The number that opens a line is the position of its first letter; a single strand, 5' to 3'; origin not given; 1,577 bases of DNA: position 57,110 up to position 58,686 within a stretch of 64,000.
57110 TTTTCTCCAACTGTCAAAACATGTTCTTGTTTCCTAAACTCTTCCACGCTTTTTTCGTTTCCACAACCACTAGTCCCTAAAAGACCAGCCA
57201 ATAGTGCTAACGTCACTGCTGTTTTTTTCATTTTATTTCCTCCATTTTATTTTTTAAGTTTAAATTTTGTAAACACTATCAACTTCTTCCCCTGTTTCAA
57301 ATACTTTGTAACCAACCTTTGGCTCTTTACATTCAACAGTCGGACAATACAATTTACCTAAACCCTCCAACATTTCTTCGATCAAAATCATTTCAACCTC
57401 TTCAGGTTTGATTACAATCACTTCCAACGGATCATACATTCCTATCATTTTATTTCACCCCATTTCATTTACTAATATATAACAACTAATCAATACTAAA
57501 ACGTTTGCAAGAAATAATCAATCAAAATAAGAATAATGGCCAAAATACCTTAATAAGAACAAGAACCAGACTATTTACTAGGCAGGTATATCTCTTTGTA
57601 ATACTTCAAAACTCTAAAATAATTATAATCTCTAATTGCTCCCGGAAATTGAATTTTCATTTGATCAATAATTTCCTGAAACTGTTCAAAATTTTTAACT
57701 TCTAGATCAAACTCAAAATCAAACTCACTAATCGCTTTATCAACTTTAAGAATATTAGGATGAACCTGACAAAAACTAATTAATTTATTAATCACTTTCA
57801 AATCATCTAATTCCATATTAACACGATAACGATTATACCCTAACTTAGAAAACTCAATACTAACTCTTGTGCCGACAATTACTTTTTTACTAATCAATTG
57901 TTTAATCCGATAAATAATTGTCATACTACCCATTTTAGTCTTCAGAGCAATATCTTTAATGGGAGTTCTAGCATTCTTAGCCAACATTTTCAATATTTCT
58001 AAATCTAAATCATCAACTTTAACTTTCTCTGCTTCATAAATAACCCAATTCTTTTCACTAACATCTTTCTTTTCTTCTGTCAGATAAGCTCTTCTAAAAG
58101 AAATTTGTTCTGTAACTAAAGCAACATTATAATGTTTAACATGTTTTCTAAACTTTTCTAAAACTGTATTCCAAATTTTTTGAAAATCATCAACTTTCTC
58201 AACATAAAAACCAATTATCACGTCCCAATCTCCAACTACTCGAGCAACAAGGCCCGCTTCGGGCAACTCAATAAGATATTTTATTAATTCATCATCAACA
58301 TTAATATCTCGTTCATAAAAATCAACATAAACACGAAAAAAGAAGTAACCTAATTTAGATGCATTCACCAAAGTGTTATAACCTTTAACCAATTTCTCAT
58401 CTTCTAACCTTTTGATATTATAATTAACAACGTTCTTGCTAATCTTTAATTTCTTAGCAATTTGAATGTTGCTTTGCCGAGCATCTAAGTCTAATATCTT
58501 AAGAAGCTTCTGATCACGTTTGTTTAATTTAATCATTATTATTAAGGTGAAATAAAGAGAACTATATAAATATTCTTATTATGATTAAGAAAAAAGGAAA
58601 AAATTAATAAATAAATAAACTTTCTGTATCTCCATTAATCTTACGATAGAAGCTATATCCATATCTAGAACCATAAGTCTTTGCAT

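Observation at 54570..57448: Seven-gene operon of small unknown proteins with a stereotyped, partly duplicated translation-initiation cassette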

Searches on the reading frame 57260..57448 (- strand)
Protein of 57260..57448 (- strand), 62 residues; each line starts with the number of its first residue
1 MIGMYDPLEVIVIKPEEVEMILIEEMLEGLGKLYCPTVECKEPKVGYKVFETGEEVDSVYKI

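Call 5: search_protein_families(library=pfam, proteins=[window:57260-57448:-], max_evalue=1)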
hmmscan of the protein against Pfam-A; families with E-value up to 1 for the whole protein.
window:57260-57448:- (62 aa): 0 families

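Call 9: list_cluster_members(proteins=[window:57260-57448:-, window:56905-57231:-, window:56417-56902:-, window:56040-56393:-, window:55436-56017:-, window:54999-55439:-, window:54570-54977:-, window:52631-53698:-, window:57571-58536:-, window:58604-60391:-])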
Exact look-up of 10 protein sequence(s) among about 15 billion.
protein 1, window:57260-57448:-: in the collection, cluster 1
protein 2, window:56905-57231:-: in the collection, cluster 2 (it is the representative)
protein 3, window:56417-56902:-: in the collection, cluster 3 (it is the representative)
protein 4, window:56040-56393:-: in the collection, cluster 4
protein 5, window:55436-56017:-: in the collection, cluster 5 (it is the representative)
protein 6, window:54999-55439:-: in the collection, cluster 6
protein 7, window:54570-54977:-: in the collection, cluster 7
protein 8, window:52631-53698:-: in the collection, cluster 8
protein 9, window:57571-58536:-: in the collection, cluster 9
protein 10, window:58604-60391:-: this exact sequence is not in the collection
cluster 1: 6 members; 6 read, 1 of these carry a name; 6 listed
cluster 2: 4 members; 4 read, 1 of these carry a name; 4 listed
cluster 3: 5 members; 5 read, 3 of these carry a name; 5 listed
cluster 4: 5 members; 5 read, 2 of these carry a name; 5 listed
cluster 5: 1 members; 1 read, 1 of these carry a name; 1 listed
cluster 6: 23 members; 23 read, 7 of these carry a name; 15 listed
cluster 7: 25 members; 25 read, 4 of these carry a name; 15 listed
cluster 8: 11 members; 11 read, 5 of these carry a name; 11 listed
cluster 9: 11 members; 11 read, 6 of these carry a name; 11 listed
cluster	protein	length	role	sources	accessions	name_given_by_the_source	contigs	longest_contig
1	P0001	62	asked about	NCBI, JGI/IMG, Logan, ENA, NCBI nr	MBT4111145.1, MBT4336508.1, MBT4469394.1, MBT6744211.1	hypothetical protein HOE37_04770 [Candidatus Woesearchaeota archaeon] | hypothetical protein | hypothetical protein [Candidatus Woesearchaeota archaeon]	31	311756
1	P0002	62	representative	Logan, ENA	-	-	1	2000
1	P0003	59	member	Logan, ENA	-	-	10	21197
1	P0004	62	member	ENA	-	-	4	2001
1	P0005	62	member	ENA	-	-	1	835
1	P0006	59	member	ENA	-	-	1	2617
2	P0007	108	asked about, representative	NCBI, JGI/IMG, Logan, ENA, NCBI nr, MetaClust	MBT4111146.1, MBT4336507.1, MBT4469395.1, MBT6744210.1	hypothetical protein HOE37_04775 [Candidatus Woesearchaeota archaeon] | hypothetical protein | hypothetical protein [Candidatus Woesearchaeota archaeon]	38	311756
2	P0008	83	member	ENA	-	-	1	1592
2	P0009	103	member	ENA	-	-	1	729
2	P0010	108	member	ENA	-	-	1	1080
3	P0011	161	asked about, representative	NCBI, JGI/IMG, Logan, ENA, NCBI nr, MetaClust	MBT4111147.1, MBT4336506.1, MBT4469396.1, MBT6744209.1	hypothetical protein HOE37_04780 [Candidatus Woesearchaeota archaeon] | CheY-like chemotaxis protein | hypothetical protein [Candidatus Woesearchaeota archaeon]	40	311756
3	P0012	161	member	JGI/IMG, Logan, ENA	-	CheY-like chemotaxis protein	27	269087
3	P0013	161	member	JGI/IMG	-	CheY-like chemotaxis protein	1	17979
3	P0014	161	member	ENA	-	-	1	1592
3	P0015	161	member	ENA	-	-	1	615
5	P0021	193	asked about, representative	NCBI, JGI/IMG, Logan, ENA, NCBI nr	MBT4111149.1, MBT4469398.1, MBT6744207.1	hypothetical protein HOE37_04790 [Candidatus Woesearchaeota archaeon] | hypothetical protein | hypothetical protein [Candidatus Woesearchaeota archaeon]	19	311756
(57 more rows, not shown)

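Call 10: search_protein_families(library=ncbifam, proteins=[window:57260-57448:-], max_evalue=1)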
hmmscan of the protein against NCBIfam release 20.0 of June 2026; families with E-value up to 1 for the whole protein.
window:57260-57448:- (62 aa): 0 families

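Call 11: search_protein_families(library=phrogs, proteins=[window:57260-57448:-], max_evalue=1)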
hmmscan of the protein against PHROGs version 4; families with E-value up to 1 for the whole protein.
window:57260-57448:- (62 aa): 0 families

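Call 23: find_encoding_contigs(protein=P0012, flank=8000, max_places=3)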
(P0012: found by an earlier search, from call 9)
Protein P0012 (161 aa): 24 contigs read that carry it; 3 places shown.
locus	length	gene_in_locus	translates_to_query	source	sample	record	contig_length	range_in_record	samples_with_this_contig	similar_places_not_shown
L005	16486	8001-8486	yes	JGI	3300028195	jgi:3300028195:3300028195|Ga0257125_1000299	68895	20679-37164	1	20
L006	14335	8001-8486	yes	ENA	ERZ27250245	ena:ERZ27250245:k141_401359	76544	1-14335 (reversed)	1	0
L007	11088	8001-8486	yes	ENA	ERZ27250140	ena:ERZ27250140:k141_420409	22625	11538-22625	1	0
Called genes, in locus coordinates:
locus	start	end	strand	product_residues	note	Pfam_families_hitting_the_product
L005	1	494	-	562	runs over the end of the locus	PF10473:CENP-F_leu_zip (faint)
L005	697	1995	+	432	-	PF02403:Seryl_tRNA_N, PF00587:tRNA-synt_2b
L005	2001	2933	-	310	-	-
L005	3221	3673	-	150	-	-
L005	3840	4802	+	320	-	PF01047:MarR (faint), PF13412:HTH_24, PF01037:AsnC_trans_reg (faint), PF13404:HTH_AsnC-type, PF13412:HTH_24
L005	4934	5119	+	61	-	-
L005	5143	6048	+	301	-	-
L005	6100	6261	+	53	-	-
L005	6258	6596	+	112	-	-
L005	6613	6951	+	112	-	-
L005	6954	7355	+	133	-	-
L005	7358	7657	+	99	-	-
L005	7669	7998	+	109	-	-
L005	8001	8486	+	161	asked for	PF00072:Response_reg (weak)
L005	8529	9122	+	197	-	-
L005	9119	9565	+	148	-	-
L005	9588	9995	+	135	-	-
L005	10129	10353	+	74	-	-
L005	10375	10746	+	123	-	-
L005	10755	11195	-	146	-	-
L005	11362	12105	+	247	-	PF00696:AA_kinase (weak)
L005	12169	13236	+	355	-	PF13191:AAA_16, PF00931:NB-ARC, PF20720:nSTAND3 (faint), PF24883:NPHP3_N (faint), PF00004:AAA (weak), PF03266:NTPase_1 (faint), PF13401:AAA_22, PF22703:Cdc6_lid, +2 more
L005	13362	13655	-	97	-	PF02311:AraC_binding, PF07883:Cupin_2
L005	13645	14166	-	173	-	PF01814:Hemerythrin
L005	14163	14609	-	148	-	PF01592:NifU_N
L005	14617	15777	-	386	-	PF00266:Aminotran_5, PF01212:Beta_elim_lyase, PF00155:Aminotran_1_2, PF01041:DegT_DnrJ_EryC1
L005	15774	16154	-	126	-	-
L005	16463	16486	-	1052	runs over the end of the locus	PF00133:tRNA-synt_1, PF01921:tRNA-synt_1f (faint), PF09334:tRNA-synt_1g, PF01406:tRNA-synt_1e, PF08264:Anticodon_1, PF19302:DUF5915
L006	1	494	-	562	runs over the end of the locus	PF10473:CENP-F_leu_zip (faint)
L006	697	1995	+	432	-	PF02403:Seryl_tRNA_N, PF00587:tRNA-synt_2b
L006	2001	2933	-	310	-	-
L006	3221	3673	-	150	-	-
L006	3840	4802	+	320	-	PF01047:MarR (faint), PF13412:HTH_24, PF01037:AsnC_trans_reg (faint), PF13404:HTH_AsnC-type, PF13412:HTH_24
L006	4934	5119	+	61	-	-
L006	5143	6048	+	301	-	-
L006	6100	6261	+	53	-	-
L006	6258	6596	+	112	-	-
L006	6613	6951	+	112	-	-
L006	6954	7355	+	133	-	-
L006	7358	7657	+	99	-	-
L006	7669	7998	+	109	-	-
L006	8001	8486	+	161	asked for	PF00072:Response_reg (weak)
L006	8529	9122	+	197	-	-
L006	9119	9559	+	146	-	-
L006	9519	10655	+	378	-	-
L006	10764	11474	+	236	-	PF00696:AA_kinase (weak)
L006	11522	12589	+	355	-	PF13191:AAA_16, PF00931:NB-ARC, PF05621:TniB (weak), PF24883:NPHP3_N (faint), PF00004:AAA, PF13173:AAA_14 (weak), PF13401:AAA_22, PF22703:Cdc6_lid, +1 more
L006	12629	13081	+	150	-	-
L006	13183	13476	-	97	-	PF02311:AraC_binding (weak), PF07883:Cupin_2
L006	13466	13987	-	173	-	PF01814:Hemerythrin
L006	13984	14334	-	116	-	?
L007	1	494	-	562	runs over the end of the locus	PF10473:CENP-F_leu_zip (faint)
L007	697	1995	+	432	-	PF02403:Seryl_tRNA_N, PF00587:tRNA-synt_2b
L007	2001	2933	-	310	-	-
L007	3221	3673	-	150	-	-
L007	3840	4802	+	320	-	PF01047:MarR (faint), PF13412:HTH_24, PF01037:AsnC_trans_reg (faint), PF13404:HTH_AsnC-type, PF13412:HTH_24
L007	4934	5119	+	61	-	-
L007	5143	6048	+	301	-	-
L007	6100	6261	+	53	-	-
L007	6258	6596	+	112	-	-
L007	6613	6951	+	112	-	-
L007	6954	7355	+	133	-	-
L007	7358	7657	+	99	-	-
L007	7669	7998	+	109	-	-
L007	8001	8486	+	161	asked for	PF00072:Response_reg (weak)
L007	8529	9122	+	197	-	-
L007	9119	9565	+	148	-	-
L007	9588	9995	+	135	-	-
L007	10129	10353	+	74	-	-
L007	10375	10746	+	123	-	-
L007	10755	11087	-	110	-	?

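Call 26: search_protein_families(library=pfam, proteins=[L006:9519-10655:+, L005:6258-6596:+, L005:10375-10746:+], max_evalue=0.1)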
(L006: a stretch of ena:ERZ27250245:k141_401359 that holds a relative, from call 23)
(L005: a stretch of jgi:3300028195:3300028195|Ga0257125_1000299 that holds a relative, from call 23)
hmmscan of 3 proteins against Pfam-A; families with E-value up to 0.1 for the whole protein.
L006:9519-10655:+ (378 aa): 0 families

L005:6258-6596:+ (112 aa): 1 family
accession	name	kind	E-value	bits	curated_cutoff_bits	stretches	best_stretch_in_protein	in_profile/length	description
PF02674.22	Colicin_V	-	0.025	15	29.3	1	47-110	25-87/144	Colicin V production protein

L005:10375-10746:+ (123 aa): 0 families

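Call 52: search_protein_families(library=padloc, proteins=[window:57260-57448:-], max_evalue=0.1)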
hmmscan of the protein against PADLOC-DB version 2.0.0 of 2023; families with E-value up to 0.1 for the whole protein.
window:57260-57448:- (62 aa): 0 families

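Call 56: search_protein_families(library=pfam, proteins=[L005:10129-10353:+, L005:7358-7657:+, L005:6100-6261:+, L005:2001-2933:-, L005:3221-3673:-, L005:10755-11195:-], max_evalue=0.1)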
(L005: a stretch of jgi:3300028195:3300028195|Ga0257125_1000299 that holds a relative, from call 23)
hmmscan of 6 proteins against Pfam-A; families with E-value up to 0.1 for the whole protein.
L005:10129-10353:+ (74 aa): 0 families

L005:7358-7657:+ (99 aa): 0 families

L005:6100-6261:+ (53 aa): 1 family
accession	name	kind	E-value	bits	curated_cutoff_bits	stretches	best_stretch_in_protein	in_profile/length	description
PF23399.1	LTI65_PGEED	-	0.0043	17.2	27.3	1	2-12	5-15/31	LTI65/LTI78 PGEED repeat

L005:2001-2933:- (310 aa): 1 family
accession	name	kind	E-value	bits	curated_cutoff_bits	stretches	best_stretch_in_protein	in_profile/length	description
PF07737.17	ATLF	-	0.0044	17.2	27.4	1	52-123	13-88/193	Anthrax toxin lethal factor, N- and C-terminal domain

L005:3221-3673:- (150 aa): 0 families

L005:10755-11195:- (146 aa): 12 families
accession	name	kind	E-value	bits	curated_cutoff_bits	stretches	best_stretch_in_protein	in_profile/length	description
PF10241.14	KxDL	-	0.0016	19.1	27.2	0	45-120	6-77/86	Uncharacterized conserved protein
PF00170.26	bZIP_1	-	0.0018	18.7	27.6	1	87-119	29-61/64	bZIP transcription factor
PF04108.17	ATG17_like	-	0.0029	17.6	43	1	7-115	47-154/355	Autophagy protein ATG17-like domain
PF20663.3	COG4_N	-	0.0073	16.8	27.3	1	61-120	8-65/107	Conserved oligomeric Golgi complex subunit 4, N-terminal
PF13851.11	GAS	-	0.012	15.5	32.3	1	70-118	27-74/200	Growth-arrest specific micro-tubule binding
PF08702.15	Fib_alpha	-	0.015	15.9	29.9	1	26-121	28-125/143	Fibrinogen alpha/beta chain family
PF20975.2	DGCcoil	-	0.038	13.6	26.7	1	66-122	77-135/359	DGC-associated coil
PF12325.13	TMF_TATA_bd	-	0.049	14.2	29.1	0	77-113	5-41/115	TATA element modulatory factor 1 TATA binding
PF23005.1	DUF7032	-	0.055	13.7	27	0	23-77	19-76/115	Domain of unknown function (DUF7032)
PF05478.16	Prominin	-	0.059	11.9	34.3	1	59-121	645-707/799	Prominin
PF07716.20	bZIP_2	-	0.084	13.4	22.3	1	83-110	24-51/54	Basic region leucine zipper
PF05388.16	Carbpep_Y_N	-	0.092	13.5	25.8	0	55-108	38-88/127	Carboxypeptidase Y pro-peptide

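Call 95: find_encoding_contigs(protein=P0021, flank=5000, max_places=6)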
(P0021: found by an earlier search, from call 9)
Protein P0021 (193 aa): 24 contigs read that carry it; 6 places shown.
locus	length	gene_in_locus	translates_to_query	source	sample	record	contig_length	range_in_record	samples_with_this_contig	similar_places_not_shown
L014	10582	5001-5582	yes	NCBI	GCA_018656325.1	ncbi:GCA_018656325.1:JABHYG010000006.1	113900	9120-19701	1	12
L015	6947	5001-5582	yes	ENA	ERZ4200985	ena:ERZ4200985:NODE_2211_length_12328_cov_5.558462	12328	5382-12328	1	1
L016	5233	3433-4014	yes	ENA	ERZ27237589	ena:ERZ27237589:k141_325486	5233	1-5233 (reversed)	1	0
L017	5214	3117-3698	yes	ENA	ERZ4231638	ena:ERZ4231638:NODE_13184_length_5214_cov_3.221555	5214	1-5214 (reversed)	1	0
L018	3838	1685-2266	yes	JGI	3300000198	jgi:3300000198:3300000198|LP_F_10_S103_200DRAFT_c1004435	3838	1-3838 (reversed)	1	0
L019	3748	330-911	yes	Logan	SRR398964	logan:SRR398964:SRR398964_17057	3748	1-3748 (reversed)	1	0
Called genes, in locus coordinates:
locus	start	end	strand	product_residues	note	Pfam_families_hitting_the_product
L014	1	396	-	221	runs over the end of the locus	-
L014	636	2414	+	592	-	-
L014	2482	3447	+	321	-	PF13412:HTH_24, PF13404:HTH_AsnC-type, PF13412:HTH_24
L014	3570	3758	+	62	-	-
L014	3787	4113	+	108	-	-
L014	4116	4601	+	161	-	PF00072:Response_reg (weak)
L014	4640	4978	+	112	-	-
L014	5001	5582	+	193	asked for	-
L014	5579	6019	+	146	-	-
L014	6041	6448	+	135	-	-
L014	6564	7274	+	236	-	PF00696:AA_kinase (weak)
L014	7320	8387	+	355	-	PF13191:AAA_16, PF00931:NB-ARC, PF01637:ATPase_2 (faint), PF24883:NPHP3_N (faint), PF00004:AAA, PF05729:NACHT, PF13401:AAA_22, PF22703:Cdc6_lid, +2 more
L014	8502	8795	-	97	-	PF07883:Cupin_2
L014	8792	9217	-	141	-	PF01592:NifU_N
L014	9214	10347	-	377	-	PF00155:Aminotran_1_2, PF00266:Aminotran_5, PF01041:DegT_DnrJ_EryC1, PF01212:Beta_elim_lyase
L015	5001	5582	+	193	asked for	-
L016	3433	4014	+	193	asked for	-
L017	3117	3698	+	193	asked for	-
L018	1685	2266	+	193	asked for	-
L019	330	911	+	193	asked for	-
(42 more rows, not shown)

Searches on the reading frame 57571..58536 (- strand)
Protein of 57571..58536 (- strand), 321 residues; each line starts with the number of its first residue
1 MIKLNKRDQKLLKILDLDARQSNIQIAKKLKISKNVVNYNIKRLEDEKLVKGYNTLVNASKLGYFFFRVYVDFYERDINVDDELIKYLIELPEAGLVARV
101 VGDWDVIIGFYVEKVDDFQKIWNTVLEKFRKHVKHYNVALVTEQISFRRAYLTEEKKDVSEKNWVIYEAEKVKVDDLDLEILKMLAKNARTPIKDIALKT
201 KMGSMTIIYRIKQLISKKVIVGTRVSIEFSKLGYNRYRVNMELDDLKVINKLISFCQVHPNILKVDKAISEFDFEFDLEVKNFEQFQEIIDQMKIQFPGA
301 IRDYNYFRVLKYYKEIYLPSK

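Call 26: search_protein_families(library=pfam, proteins=[L006:9519-10655:+, L005:6258-6596:+, L005:10375-10746:+], max_evalue=0.1)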
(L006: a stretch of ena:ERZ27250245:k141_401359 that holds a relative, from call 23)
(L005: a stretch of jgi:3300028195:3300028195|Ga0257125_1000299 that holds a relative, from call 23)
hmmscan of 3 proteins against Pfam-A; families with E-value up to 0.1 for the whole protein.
L006:9519-10655:+ (378 aa): 0 families

L005:6258-6596:+ (112 aa): 1 family
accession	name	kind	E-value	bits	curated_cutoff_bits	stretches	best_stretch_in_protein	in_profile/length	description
PF02674.22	Colicin_V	-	0.025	15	29.3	1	47-110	25-87/144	Colicin V production protein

L005:10375-10746:+ (123 aa): 0 families

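Call 56: search_protein_families(library=pfam, proteins=[L005:10129-10353:+, L005:7358-7657:+, L005:6100-6261:+, L005:2001-2933:-, L005:3221-3673:-, L005:10755-11195:-], max_evalue=0.1)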
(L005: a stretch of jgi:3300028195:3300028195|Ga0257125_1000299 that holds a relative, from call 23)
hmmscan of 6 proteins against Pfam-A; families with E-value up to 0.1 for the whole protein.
L005:10129-10353:+ (74 aa): 0 families

L005:7358-7657:+ (99 aa): 0 families

L005:6100-6261:+ (53 aa): 1 family
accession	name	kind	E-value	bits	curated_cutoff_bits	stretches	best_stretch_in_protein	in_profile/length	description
PF23399.1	LTI65_PGEED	-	0.0043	17.2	27.3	1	2-12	5-15/31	LTI65/LTI78 PGEED repeat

L005:2001-2933:- (310 aa): 1 family
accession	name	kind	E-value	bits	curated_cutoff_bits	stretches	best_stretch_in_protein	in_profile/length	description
PF07737.17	ATLF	-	0.0044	17.2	27.4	1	52-123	13-88/193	Anthrax toxin lethal factor, N- and C-terminal domain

L005:3221-3673:- (150 aa): 0 families

L005:10755-11195:- (146 aa): 12 families
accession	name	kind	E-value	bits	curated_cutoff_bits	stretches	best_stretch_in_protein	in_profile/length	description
PF10241.14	KxDL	-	0.0016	19.1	27.2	0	45-120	6-77/86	Uncharacterized conserved protein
PF00170.26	bZIP_1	-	0.0018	18.7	27.6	1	87-119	29-61/64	bZIP transcription factor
PF04108.17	ATG17_like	-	0.0029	17.6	43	1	7-115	47-154/355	Autophagy protein ATG17-like domain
PF20663.3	COG4_N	-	0.0073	16.8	27.3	1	61-120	8-65/107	Conserved oligomeric Golgi complex subunit 4, N-terminal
PF13851.11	GAS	-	0.012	15.5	32.3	1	70-118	27-74/200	Growth-arrest specific micro-tubule binding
PF08702.15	Fib_alpha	-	0.015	15.9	29.9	1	26-121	28-125/143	Fibrinogen alpha/beta chain family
PF20975.2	DGCcoil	-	0.038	13.6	26.7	1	66-122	77-135/359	DGC-associated coil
PF12325.13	TMF_TATA_bd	-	0.049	14.2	29.1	0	77-113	5-41/115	TATA element modulatory factor 1 TATA binding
PF23005.1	DUF7032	-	0.055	13.7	27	0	23-77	19-76/115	Domain of unknown function (DUF7032)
PF05478.16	Prominin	-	0.059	11.9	34.3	1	59-121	645-707/799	Prominin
PF07716.20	bZIP_2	-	0.084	13.4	22.3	1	83-110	24-51/54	Basic region leucine zipper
PF05388.16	Carbpep_Y_N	-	0.092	13.5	25.8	0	55-108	38-88/127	Carboxypeptidase Y pro-peptide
